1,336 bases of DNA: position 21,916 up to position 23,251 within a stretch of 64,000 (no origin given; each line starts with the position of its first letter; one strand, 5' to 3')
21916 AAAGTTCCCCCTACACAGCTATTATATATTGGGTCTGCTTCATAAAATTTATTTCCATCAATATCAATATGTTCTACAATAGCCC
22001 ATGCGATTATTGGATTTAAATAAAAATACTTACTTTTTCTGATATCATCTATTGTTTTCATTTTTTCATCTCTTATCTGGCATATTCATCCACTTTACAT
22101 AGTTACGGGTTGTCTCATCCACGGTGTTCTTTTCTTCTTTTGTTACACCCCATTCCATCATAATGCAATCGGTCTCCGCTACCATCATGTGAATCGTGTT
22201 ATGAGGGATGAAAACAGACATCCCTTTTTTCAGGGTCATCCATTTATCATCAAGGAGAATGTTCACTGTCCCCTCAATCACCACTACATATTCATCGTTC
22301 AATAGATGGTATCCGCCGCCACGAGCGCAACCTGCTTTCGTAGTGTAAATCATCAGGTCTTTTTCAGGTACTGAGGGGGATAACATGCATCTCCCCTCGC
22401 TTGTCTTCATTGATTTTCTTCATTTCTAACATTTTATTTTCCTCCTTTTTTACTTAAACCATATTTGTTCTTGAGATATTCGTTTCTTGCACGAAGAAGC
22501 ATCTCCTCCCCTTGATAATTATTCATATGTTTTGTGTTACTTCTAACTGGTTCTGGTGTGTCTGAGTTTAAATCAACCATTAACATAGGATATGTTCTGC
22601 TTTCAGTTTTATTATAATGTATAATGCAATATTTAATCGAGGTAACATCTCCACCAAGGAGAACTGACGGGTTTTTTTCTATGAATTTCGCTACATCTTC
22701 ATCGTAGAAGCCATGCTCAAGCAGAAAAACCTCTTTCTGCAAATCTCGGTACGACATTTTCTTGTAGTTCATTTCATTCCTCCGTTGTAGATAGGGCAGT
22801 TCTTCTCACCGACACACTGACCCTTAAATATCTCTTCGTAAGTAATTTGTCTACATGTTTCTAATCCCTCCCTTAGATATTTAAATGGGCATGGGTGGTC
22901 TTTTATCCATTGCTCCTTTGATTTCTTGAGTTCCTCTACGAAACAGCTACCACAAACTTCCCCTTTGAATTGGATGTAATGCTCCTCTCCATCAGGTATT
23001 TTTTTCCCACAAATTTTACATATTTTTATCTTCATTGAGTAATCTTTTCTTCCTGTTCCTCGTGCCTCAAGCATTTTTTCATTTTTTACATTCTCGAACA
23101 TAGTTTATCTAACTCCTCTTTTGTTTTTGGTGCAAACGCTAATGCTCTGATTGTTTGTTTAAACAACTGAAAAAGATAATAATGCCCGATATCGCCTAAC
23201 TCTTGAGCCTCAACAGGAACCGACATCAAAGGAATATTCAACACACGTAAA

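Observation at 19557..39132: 20-kb glycan-decoration island: a 3-formamido-deoxyhexose route, dehydrogenase, epimerase, six glycosyltransferases and five methyltransferase genes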

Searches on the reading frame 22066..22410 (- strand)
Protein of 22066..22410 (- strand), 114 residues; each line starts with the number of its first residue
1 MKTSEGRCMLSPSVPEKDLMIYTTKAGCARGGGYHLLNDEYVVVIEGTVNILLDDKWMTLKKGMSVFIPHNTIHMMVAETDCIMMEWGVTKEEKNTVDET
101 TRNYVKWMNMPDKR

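Call 5: search_protein_families(library=pfam, proteins=[window:22066-22410:-], max_evalue=0.01)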
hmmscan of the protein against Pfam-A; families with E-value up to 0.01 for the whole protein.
window:22066-22410:- (114 aa): 5 families
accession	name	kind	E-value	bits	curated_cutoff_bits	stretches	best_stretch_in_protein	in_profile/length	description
PF07883.17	Cupin_2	-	1.1e-08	35.1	27.2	1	38-81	19-61/70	Cupin domain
PF01050.24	MannoseP_isomer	-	2.2e-05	25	23.6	1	35-77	46-88/116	Mannose-6-phosphate isomerase C-terminal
PF21621.3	MPI_cupin_dom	-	4.5e-05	23.8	27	1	42-75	33-66/79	Mannose-6-phosphate isomerase, cupin domain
PF14667.12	Polysacc_synt_C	-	0.0044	17.6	28.7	1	19-53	20-54/111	Polysaccharide biosynthesis C-terminal domain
PF05899.18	Cupin_3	-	0.01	16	23.5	0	37-72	24-60/74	EutQ-like cupin domain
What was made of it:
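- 22066..22432 (-): Cupin gene (121 aa when intact). In this assembly one extra base breaks it, so only a 114-aa ORF (22066-22410) is listed. Cupin_2 E 1e-8 (call 5).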

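Call 9: search_protein_families(library=phrogs, proteins=[window:22066-22410:-], max_evalue=0.01)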
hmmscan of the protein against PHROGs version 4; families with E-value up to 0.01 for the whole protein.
window:22066-22410:- (114 aa): 1 family
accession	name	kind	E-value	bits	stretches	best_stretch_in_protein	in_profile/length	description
phrog_33476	-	unknown function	7.8e-05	23.5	1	13-81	78-148/166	-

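Call 14: search_protein_families(library=ncbifam, proteins=[window:22066-22410:-], max_evalue=0.01)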
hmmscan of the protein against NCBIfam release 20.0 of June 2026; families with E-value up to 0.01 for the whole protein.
window:22066-22410:- (114 aa): 1 family
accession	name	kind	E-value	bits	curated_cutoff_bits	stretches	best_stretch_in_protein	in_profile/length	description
TIGR01479.1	GMP_PMI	equivalog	0.00088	18.2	372.95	1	35-78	393-436/467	mannose-1-phosphate guanylyltransferase/mannose-6-phosphate isomerase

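Call 18: search_solved_structures(query=window:22066-22410:-, max_evalue=10, show_alignments=3)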
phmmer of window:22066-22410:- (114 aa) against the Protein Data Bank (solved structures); distinct sequences matched with E-value up to 10: 28.
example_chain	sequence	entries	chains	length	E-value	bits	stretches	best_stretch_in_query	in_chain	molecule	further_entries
3d82_A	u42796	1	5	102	0.0014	21.7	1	35-85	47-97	Cupin 2, conserved barrel domain protein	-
3rns_A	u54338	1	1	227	0.013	18.7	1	38-85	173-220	Cupin 2 conserved barrel domain protein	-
8hjy_A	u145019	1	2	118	0.068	16.3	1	18-87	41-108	Cupin_2 domain-containing protein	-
7eyj_A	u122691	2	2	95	0.095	15.8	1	38-82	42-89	Pyrimidine/purine nucleoside phosphorylase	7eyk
5fq0_B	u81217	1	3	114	0.12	15.5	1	27-85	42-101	KDGF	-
5fq0_A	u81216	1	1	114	0.13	15.5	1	27-85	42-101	KDGF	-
1sfn_A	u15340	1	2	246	0.17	15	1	39-84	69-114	conserved hypothetical protein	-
8hjx_A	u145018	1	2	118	0.21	14.8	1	18-82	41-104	Cupin_2 domain-containing protein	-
4axo_A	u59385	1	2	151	0.26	14.4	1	36-72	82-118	ETHANOLAMINE UTILIZATION PROTEIN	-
8hjz_A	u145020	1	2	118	0.43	13.7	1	19-82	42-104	Cupin_2 domain-containing protein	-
8zyg_A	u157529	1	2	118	0.49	13.5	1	19-82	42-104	Cupin type-2 domain-containing protein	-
21ek_A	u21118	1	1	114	0.56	13.4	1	19-82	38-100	Cupin type-2 domain-containing protein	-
1y3t_A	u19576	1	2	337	0.61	13.2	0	33-76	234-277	Hypothetical protein yxaG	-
21ej_A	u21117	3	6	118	0.61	13.2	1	19-82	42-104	Cupin type-2 domain-containing protein | Cupin_2 domain-containing protein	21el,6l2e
2h0v_A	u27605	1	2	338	0.61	13.2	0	33-76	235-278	Quercetin 2,3-dioxygenase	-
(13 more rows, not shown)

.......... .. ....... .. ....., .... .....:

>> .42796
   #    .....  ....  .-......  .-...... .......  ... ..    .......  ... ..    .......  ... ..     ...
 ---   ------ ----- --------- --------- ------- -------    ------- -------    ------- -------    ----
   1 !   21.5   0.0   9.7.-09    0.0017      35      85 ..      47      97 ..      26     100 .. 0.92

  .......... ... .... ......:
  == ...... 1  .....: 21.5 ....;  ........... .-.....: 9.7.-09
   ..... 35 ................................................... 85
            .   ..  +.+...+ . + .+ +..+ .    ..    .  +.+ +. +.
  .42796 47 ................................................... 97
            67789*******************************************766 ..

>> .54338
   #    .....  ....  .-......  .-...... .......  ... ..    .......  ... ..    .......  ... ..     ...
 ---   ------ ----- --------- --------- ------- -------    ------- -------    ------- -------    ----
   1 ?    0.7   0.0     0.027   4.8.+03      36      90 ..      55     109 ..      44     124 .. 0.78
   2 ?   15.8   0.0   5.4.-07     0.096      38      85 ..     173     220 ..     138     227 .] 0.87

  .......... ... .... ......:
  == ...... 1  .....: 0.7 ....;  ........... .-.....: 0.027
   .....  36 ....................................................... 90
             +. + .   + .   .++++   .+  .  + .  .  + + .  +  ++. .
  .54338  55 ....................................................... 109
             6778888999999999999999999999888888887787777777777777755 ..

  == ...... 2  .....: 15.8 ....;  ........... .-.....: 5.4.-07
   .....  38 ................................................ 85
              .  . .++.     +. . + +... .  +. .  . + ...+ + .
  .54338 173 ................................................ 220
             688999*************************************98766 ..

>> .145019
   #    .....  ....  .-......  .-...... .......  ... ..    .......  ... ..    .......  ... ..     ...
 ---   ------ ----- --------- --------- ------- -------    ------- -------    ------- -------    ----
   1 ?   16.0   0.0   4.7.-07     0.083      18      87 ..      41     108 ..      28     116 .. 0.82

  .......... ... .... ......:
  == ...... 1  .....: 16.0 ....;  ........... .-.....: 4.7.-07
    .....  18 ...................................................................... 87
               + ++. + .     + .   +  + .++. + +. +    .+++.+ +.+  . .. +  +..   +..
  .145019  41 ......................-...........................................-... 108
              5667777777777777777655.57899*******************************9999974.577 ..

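Call 38: search_protein_families(library=pfam, alignment_id=A2, max_evalue=5)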
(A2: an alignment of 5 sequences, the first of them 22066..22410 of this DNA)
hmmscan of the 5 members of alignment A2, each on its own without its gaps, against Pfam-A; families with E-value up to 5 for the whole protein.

A. member 1, window:22066-22410:- (114 aa): 10 families
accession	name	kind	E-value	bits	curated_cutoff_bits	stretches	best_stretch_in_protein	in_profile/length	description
PF07883.17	Cupin_2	-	1.1e-08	35.1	27.2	1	38-81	19-61/70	Cupin domain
PF01050.24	MannoseP_isomer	-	2.2e-05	25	23.6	1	35-77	46-88/116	Mannose-6-phosphate isomerase C-terminal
PF21621.3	MPI_cupin_dom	-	4.5e-05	23.8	27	1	42-75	33-66/79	Mannose-6-phosphate isomerase, cupin domain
PF14667.12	Polysacc_synt_C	-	0.0044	17.6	28.7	1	19-53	20-54/111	Polysaccharide biosynthesis C-terminal domain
PF05899.18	Cupin_3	-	0.01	16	23.5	1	37-72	24-60/74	EutQ-like cupin domain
PF12852.13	Cupin_6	-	0.011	16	26.7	1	40-81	36-79/183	Cupin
PF06249.18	EutQ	-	0.011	15.9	21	1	36-73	93-131/152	Ethanolamine utilisation protein EutQ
PF02311.25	AraC_binding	-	0.024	14.8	21.1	1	43-81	28-66/135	AraC-like ligand binding domain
PF05523.17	FdtA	-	0.025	14.8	23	1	19-57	35-73/131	WxcM-like, C-terminal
PF00190.28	Cupin_1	-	0.17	11.9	22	1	34-99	50-122/151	Cupin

B. families by the number of members that match (of 5 scanned): 10 families
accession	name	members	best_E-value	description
PF07883.17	Cupin_2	4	7.2e-09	Cupin domain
PF14667.12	Polysacc_synt_C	4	3.3e-07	Polysaccharide biosynthesis C-terminal domain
PF05523.17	FdtA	4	0.00042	WxcM-like, C-terminal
PF01050.24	MannoseP_isomer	2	2.2e-05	Mannose-6-phosphate isomerase C-terminal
PF00190.28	Cupin_1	2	0.13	Cupin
PF21621.3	MPI_cupin_dom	1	4.5e-05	Mannose-6-phosphate isomerase, cupin domain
PF05899.18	Cupin_3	1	0.01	EutQ-like cupin domain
PF12852.13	Cupin_6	1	0.011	Cupin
PF06249.18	EutQ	1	0.011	Ethanolamine utilisation protein EutQ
PF02311.25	AraC_binding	1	0.024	AraC-like ligand binding domain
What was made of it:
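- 22066..22432 (-): Among family members, PF14667 reaches 3e-7 and PF05523 reaches 4e-4, both below cut-off (call 38).
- On FdtA/QdtA 3,4-ketoisomerases (Pfam PF05523, WxcM-like C-terminal): The best of four matching relatives is E 4e-4 (call 38).
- On CapF-type cupin epimerase domain (Pfam PF14667): Four of five family members match, best E 3e-7 (call 38).
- Four of five family members give weak PF05523 (FdtA) matches, best E 4e-4 (call 38).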

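Call 44: find_homologous_proteins(query=A2, max_evalue=0.001)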
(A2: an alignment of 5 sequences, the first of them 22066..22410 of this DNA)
Query A2 (5 sequences) (114 aa, profile of the alignment): 137 proteins with E <= 0.001 among 1924 candidates; the best 120 are listed.
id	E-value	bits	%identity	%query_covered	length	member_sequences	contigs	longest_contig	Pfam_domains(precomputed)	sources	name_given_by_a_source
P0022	5.9e-55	202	47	82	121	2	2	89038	PF07883.18,PF14667.13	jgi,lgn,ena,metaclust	metaclust:\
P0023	2.2e-51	191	31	91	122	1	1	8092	PF07883.18,PF14667.13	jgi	jgi:quercetin dioxygenase-like cupin family protein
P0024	6.1e-51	189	31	81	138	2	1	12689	-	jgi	jgi:hypothetical protein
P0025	4.4e-49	183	33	85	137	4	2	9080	-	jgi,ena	-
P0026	1.1e-48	182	47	85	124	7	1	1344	PF07883.18,PF14667.13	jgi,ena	-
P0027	1.7e-48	181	35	84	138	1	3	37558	-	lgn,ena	-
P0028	1.7e-48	181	100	100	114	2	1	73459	PF07883.18,PF01050.25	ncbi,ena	-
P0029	3.6e-48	180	34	85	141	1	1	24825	-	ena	-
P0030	4.9e-48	180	33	85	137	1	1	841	-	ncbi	-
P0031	1.2e-47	178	47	85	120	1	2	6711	PF07883.18,PF14667.13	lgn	-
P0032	1.2e-46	175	34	83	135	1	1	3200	-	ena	-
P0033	3.6e-46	174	28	81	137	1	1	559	-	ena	-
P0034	4.4e-46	173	33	83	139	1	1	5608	-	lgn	-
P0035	1.3e-45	172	35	86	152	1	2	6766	-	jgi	-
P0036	1.4e-45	172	45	95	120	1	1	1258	PF07883.18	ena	-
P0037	1.6e-45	172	34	91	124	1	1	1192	PF14667.13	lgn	-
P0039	2.9e-44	168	46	96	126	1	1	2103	PF07883.18,PF14667.13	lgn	-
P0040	1.1e-42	162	50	82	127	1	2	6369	PF07883.18,PF14667.13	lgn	-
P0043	1.5e-41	159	45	93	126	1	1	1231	PF07883.18,PF14667.13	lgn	-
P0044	1.6e-41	159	49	82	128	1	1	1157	PF07883.18,PF14667.13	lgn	-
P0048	3.4e-39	151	40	72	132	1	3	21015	PF14667.13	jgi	-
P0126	2.1e-26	110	35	73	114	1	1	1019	PF14667.13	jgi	-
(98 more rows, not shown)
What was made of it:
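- On CapF-type cupin epimerase domain (Pfam PF14667): Several relatives carry precomputed PF14667 hits (call 44).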

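Call 45: find_encoding_contigs(protein=P0028, flank=2000, max_places=2)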
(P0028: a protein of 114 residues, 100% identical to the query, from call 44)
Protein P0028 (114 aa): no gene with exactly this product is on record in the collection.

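Call 47: list_cluster_members(proteins=[P0028, P0001])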
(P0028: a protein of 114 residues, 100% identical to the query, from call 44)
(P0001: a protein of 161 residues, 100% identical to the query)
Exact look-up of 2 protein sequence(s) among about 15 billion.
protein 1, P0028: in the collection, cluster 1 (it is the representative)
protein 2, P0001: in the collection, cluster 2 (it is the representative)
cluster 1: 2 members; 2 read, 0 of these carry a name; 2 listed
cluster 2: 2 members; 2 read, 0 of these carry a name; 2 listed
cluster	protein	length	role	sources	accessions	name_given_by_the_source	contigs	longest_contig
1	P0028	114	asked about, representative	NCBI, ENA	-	-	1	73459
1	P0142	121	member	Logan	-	-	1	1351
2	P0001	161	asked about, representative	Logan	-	-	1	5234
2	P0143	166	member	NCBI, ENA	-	-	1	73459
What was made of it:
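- Tried and rejected: Cluster look-up gave no accession (call 47).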

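Call 61: predict_structure(alignment_id=A3)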
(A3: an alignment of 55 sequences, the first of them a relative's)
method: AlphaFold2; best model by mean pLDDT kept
length: 121 residues; sequences in the alignment: 55
mean_pLDDT: 96.4   pTM: 0.87
mean pLDDT of the five models: 96.4, 96.3, 96.3, 96.2, 96.0
residues with pLDDT >= 90: 115; 70-90: 5; 50-70: 1; < 50: 0
segments of 3 or more residues with pLDDT < 50: none
pLDDT, mean of each block of 10 residues (from residue 1): 93 97 97 97 98 99 98 98 99 97 96 92 60
secondary structure, 60 per line:
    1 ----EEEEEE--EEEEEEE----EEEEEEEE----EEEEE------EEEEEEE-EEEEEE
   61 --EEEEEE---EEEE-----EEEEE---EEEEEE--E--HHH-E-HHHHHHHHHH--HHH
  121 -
elements in order: E5-10 E13-19 E24-31 E36-40 E47-53 E55-60 E63-68 E72-75 E81-85 E89-94 H106-115
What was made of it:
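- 22066..22432 (-): The model has pLDDT 96 (call 61).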

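Call 64: fold_search(model_id=the predicted structure, library=pdb)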
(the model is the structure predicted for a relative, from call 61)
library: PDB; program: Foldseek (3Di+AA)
matches with E <= 10: 1907; with E <= 0.001: 647
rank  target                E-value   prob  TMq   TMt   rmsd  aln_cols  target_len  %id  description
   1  7zyc                  1.4e-07  1.00  0.71  0.77   2.2       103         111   11  BeKdgF with Zn (released 2023-06-14)
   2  9bwf_B                1.5e-07  1.00  0.63  0.65   6.7       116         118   16  Crystal structure of cellulose oxidative enzyme without ligand (released 2024-12-04)
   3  4yrd_B                2.3e-07  1.00  0.63  0.24   2.8       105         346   21  Crystal structure of CapF with inhibitor 3-isopropenyl-tropolone (released 2015-10-21)
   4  7zyb                  2.4e-07  1.00  0.69  0.74   2.1        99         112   10  BeKdgF with Ca (released 2023-06-14)
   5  4yrd_A                2.4e-07  1.00  0.63  0.25   2.8       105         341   21  Crystal structure of CapF with inhibitor 3-isopropenyl-tropolone (released 2015-10-21)
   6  9bwi_A                2.6e-07  1.00  0.63  0.64   6.4       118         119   14  Crystal structure of cellulose oxidative enzyme in acidic pH with glycerol (released 2024-12-11)
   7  8awn                  2.8e-07  1.00  0.62  0.67   3.8       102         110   18  Crystal structure of a manganese-containing cupin (tm1459) from Thermotoga maritima, variant C106Q (released 2023-03-08)
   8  5fq0_C                3.0e-07  1.00  0.68  0.75   3.1       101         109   15  The structure of KdgF from Halomonas sp. (released 2016-05-04)
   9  9bwi_B                3.2e-07  1.00  0.63  0.65   6.4       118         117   14  Crystal structure of cellulose oxidative enzyme in acidic pH with glycerol (released 2024-12-11)
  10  4e2g_D                4.3e-07  1.00  0.64  0.67   6.3       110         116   15  Crystal structure of Cupin fold protein Sthe2323 from Sphaerobacter thermophilus (released 2012-03-21)
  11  3st7                  4.6e-07  1.00  0.66  0.23   2.9       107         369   21  Crystal Structure of capsular polysaccharide assembling protein CapF from staphylococcus aureus (released 2012-02-15)
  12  9bwf_A                4.6e-07  1.00  0.61  0.63   6.6       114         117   16  Crystal structure of cellulose oxidative enzyme without ligand (released 2024-12-04)
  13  5fq0_A                4.8e-07  1.00  0.66  0.72   2.2        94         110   16  The structure of KdgF from Halomonas sp. (released 2016-05-04)
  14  1yhf                  5.3e-07  1.00  0.64  0.67   2.1        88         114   15  Crystal Structure of Conserved SPY1581 Protein of Unknown Function from Streptococcus pyogenes (released 2005-02-22)
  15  5fq0_B                5.3e-07  1.00  0.68  0.75   2.2        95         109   18  The structure of KdgF from Halomonas sp. (released 2016-05-04)
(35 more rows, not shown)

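Call 75: find_encoding_contigs(protein=P0142, flank=3000, max_places=2)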
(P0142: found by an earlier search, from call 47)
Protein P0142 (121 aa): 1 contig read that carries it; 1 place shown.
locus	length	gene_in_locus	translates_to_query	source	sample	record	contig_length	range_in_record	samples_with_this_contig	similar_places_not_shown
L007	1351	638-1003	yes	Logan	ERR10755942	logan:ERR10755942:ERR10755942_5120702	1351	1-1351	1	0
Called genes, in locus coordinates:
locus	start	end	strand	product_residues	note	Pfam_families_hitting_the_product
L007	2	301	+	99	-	?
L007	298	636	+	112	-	-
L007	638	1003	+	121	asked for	PF01050:MannoseP_isomer (weak), PF07883:Cupin_2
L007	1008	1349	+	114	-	?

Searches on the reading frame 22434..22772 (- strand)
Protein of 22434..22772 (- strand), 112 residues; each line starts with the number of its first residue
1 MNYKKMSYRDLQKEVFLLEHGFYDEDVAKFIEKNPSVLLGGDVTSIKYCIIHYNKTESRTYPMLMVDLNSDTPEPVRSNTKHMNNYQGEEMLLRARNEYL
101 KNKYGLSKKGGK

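Call 5: search_protein_families(library=pfam, proteins=[window:22434-22772:-], max_evalue=0.01)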
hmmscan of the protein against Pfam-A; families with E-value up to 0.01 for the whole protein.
window:22434-22772:- (112 aa): 0 families

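Call 9: search_protein_families(library=phrogs, proteins=[window:22434-22772:-], max_evalue=0.01)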
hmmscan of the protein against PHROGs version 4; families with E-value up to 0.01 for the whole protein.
window:22434-22772:- (112 aa): 0 families

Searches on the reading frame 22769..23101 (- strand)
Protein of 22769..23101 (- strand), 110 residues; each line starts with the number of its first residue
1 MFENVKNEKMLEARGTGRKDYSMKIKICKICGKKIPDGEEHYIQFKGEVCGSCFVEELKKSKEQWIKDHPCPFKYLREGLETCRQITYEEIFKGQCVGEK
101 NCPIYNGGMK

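Call 5: search_protein_families(library=pfam, proteins=[window:22769-23101:-], max_evalue=0.01)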
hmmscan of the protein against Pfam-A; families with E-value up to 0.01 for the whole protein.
window:22769-23101:- (110 aa): 1 family
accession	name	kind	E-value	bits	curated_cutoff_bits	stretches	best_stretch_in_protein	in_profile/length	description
PF09943.14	DUF2175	-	0.0053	17.4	25.1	1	28-64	5-41/98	Uncharacterized protein conserved in archaea (DUF2175)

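Call 9: search_protein_families(library=phrogs, proteins=[window:22769-23101:-], max_evalue=0.01)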
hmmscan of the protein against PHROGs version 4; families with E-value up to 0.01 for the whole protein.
window:22769-23101:- (110 aa): 0 families
